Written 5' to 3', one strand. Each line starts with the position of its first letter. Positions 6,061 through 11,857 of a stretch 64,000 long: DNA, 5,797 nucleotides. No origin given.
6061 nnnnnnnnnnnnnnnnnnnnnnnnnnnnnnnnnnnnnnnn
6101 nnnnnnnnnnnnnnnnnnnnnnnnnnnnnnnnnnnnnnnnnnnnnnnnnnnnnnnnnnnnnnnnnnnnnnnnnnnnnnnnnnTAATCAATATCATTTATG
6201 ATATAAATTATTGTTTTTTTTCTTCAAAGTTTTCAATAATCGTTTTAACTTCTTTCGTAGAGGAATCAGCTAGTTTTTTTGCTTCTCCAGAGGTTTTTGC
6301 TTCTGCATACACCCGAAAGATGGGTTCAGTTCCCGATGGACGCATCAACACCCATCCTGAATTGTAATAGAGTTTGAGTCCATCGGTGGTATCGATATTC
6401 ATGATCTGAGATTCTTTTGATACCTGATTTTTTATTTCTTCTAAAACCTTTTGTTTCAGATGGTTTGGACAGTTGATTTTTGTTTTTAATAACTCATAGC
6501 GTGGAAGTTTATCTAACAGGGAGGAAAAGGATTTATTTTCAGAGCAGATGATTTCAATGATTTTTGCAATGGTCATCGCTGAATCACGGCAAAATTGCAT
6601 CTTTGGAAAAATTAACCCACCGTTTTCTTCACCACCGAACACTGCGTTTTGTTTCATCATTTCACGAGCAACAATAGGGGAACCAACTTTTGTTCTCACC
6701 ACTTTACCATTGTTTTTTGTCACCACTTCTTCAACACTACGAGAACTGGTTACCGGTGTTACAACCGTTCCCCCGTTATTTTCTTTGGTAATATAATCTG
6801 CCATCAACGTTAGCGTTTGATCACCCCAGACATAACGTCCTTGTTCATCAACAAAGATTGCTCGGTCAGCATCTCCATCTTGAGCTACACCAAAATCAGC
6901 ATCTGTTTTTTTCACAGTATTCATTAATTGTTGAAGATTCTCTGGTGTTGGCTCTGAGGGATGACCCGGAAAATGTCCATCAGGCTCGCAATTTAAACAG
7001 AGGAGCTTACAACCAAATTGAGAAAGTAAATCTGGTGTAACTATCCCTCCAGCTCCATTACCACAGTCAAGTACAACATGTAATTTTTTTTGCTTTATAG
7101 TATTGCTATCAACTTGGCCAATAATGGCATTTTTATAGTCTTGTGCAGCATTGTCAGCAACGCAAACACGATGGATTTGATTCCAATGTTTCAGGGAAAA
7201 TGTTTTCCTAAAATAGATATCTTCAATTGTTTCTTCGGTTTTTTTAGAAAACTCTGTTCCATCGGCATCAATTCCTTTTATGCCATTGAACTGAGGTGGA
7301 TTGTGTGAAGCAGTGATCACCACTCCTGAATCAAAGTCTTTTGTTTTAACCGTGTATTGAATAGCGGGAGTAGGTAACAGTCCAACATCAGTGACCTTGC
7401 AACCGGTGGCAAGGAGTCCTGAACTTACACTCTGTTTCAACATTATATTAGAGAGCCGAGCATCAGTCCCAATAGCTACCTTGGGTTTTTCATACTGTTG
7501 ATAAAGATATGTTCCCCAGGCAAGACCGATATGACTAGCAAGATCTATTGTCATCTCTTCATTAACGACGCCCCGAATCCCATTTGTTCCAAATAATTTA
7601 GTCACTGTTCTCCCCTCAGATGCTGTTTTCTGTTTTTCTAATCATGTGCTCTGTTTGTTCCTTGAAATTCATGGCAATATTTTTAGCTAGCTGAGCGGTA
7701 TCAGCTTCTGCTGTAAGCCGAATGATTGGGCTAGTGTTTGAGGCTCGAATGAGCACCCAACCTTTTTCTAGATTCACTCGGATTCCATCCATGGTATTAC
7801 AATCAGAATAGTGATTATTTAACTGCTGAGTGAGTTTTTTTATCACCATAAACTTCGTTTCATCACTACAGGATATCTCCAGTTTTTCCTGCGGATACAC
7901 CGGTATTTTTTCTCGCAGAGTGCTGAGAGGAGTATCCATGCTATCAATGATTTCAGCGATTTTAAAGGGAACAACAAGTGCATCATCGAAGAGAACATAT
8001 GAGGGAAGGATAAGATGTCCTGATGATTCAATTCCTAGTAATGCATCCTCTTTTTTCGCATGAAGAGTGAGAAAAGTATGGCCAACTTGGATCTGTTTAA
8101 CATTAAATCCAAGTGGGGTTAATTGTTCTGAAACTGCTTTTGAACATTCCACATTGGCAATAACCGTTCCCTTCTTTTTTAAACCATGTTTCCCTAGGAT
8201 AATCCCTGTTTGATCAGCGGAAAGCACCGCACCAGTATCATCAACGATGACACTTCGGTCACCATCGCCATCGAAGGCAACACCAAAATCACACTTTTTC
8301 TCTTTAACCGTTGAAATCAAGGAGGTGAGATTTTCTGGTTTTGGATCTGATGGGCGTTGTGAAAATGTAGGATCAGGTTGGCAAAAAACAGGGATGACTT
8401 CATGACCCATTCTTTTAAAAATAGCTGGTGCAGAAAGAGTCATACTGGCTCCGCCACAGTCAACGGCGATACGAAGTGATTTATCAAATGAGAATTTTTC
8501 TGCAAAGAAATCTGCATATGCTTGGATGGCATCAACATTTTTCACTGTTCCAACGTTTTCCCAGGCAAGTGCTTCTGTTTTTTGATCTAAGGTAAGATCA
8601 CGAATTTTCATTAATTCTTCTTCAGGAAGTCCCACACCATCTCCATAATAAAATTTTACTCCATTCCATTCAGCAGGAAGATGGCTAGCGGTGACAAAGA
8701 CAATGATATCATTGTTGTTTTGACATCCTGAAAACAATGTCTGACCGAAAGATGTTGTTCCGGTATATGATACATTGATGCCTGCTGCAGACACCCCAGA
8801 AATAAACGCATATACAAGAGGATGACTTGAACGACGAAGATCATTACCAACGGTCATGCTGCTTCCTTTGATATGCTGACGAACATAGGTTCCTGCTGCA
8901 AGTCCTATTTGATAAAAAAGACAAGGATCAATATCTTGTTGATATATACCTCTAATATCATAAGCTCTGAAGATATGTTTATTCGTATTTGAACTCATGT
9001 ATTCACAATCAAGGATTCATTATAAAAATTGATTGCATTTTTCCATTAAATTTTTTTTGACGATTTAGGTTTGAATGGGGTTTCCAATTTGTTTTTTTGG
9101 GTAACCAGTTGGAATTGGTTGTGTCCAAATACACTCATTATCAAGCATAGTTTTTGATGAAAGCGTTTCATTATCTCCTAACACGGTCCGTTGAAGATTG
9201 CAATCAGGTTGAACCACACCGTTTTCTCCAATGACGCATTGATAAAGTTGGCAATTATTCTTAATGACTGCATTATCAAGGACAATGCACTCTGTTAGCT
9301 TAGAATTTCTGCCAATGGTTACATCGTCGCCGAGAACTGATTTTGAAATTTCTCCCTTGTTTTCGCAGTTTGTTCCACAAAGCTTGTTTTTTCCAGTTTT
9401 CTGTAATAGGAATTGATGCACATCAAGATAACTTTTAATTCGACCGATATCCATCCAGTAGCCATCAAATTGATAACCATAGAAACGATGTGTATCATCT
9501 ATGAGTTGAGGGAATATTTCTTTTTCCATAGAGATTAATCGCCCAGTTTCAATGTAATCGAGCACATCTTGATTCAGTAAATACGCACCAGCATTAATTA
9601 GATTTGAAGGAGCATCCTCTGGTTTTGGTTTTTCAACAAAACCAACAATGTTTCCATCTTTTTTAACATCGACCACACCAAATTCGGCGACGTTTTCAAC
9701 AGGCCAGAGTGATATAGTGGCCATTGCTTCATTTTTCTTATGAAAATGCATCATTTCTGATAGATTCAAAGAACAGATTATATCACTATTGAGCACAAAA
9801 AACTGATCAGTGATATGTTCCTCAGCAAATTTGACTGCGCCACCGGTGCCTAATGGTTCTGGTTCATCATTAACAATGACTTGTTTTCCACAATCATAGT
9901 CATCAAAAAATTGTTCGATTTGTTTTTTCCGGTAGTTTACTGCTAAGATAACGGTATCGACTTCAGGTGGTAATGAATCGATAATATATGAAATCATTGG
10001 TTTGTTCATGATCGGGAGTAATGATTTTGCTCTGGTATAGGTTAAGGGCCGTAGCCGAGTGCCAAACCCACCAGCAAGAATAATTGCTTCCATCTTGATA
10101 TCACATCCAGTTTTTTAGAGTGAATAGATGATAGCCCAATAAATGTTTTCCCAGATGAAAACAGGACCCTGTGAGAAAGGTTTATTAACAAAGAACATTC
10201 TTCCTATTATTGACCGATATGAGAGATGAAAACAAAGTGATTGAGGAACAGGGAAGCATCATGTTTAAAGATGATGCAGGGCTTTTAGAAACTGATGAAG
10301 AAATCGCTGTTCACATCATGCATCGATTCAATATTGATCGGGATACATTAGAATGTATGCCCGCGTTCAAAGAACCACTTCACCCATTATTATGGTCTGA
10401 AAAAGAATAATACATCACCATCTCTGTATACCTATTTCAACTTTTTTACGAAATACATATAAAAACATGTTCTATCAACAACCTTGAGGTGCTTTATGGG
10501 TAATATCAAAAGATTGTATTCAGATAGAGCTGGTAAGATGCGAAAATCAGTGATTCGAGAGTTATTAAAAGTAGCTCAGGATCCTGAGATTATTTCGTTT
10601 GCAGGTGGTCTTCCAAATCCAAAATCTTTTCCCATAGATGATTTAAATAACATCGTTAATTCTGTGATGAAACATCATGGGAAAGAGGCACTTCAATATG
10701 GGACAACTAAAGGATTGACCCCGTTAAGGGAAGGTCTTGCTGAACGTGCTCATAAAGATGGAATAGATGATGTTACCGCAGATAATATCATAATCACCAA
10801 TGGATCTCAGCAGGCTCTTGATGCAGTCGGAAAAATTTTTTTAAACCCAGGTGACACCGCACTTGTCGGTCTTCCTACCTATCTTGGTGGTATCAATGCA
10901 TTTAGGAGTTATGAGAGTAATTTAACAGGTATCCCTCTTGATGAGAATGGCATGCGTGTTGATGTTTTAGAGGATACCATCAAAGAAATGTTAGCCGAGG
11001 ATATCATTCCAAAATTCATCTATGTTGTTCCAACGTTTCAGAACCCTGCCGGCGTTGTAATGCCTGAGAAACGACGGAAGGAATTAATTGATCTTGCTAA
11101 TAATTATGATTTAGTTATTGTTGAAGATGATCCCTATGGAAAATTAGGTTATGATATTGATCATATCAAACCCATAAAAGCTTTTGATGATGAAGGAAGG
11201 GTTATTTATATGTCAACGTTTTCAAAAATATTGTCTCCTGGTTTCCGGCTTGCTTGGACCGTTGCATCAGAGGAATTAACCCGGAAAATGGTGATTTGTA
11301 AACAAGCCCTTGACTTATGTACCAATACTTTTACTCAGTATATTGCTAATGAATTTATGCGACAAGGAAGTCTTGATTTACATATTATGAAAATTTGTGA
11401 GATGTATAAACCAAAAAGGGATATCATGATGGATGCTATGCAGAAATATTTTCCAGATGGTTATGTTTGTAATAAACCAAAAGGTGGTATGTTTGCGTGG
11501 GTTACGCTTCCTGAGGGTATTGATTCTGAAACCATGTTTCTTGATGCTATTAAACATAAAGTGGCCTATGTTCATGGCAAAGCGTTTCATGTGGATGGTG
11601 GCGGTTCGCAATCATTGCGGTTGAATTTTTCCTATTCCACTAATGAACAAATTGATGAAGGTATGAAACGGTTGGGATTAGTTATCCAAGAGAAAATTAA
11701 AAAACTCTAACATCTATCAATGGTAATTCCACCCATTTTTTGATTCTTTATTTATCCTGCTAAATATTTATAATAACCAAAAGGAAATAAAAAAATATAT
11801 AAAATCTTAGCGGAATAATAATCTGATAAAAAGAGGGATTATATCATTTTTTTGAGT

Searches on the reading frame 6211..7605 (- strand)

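Call 54: search_protein_families(library=pfam, proteins=[window:6211-7605:-], max_evalue=0.00001)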
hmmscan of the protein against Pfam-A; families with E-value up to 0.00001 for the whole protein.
window:6211-7605:- (465 aa): 4 families
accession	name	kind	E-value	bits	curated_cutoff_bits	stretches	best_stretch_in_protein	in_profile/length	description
PF02878.22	PGM_PMM_I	-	4.1e-44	150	22.5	1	3-136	2-136/138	Phosphoglucomutase/phosphomannomutase, alpha/beta/alpha domain I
PF02879.22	PGM_PMM_II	-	1.5e-31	109.4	29.3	1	156-256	2-103/103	Phosphoglucomutase/phosphomannomutase, alpha/beta/alpha domain II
PF02880.22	PGM_PMM_III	-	1.2e-28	99.9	20.7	1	260-369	1-114/115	Phosphoglucomutase/phosphomannomutase, alpha/beta/alpha domain III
PF00408.26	PGM_PMM_IV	-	1.7e-11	44.4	23.1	1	385-448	12-64/68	Phosphoglucomutase/phosphomannomutase, C-terminal domain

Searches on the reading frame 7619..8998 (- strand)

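Call 54: search_protein_families(library=pfam, proteins=[window:7619-8998:-], max_evalue=0.00001)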
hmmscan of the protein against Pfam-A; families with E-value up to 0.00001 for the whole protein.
window:7619-8998:- (460 aa): 4 families
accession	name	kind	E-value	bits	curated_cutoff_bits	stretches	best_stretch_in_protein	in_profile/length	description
PF02878.22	PGM_PMM_I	-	3.8e-24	85.4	22.5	1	8-138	2-133/138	Phosphoglucomutase/phosphomannomutase, alpha/beta/alpha domain I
PF02879.22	PGM_PMM_II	-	7.8e-22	78.2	29.3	1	160-256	2-103/103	Phosphoglucomutase/phosphomannomutase, alpha/beta/alpha domain II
PF02880.22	PGM_PMM_III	-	1.1e-15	58.2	20.7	1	262-364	3-110/115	Phosphoglucomutase/phosphomannomutase, alpha/beta/alpha domain III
PF00408.26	PGM_PMM_IV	-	5.7e-11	42.8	23.1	1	390-447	12-67/68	Phosphoglucomutase/phosphomannomutase, C-terminal domain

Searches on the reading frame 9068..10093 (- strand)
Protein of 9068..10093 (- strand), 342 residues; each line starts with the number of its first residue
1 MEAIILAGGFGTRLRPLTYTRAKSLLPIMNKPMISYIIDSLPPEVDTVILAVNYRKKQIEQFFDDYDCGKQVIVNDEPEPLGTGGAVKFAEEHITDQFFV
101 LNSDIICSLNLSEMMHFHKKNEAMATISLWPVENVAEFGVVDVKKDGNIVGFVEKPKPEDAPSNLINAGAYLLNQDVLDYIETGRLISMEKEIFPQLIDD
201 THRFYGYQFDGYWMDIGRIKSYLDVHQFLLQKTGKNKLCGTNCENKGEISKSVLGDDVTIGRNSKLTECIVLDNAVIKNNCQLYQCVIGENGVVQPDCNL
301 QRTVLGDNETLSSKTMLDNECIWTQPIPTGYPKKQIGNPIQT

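Call 54: search_protein_families(library=pfam, proteins=[window:9068-10093:-], max_evalue=0.00001)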
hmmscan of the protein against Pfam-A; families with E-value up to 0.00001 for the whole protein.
window:9068-10093:- (342 aa): 4 families
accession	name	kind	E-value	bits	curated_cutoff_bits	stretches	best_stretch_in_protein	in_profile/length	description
PF00483.29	NTP_transferase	-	3e-53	181.4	21.2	1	3-231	2-244/245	Nucleotidyl transferase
PF25084.1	LbH_EIF2B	-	8.4e-14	51.9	54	1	240-312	27-100/105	EIF2B subunit epsilon LbH domain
PF12804.13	NTP_transf_3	-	7.7e-12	46.1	27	1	3-107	1-98/160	MobA-like NTP transferase domain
PF24894.1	Hexapep_GlmU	-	1.7e-08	34.9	23.3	1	245-298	28-81/104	GlmU-like, C-terminal hexapeptide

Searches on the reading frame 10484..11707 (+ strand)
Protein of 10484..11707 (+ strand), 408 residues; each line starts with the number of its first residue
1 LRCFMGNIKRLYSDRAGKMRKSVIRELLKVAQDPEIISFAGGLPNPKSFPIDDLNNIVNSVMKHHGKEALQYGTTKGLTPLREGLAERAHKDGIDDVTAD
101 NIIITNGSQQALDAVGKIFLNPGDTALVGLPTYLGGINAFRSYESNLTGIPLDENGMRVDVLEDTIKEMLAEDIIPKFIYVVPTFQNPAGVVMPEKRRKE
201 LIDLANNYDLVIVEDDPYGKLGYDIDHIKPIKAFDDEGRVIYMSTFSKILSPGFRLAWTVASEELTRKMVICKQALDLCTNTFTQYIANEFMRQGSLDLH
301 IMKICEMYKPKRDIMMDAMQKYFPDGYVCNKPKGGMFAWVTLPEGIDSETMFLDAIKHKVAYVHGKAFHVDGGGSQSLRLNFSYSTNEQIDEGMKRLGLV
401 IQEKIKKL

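Call 54: search_protein_families(library=pfam, proteins=[window:10484-11707:+], max_evalue=0.00001)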
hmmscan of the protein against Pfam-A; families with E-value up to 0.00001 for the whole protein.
window:10484-11707:+ (408 aa): 2 families
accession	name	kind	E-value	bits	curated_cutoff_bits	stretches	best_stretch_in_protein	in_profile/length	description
PF00155.27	Aminotran_1_2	-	2.2e-36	126.2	19.7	1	57-397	22-361/361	Aminotransferase class I and II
PF12897.13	Asp_aminotransf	-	1.1e-07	31.5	27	1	143-395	144-403/421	Aspartate amino-transferase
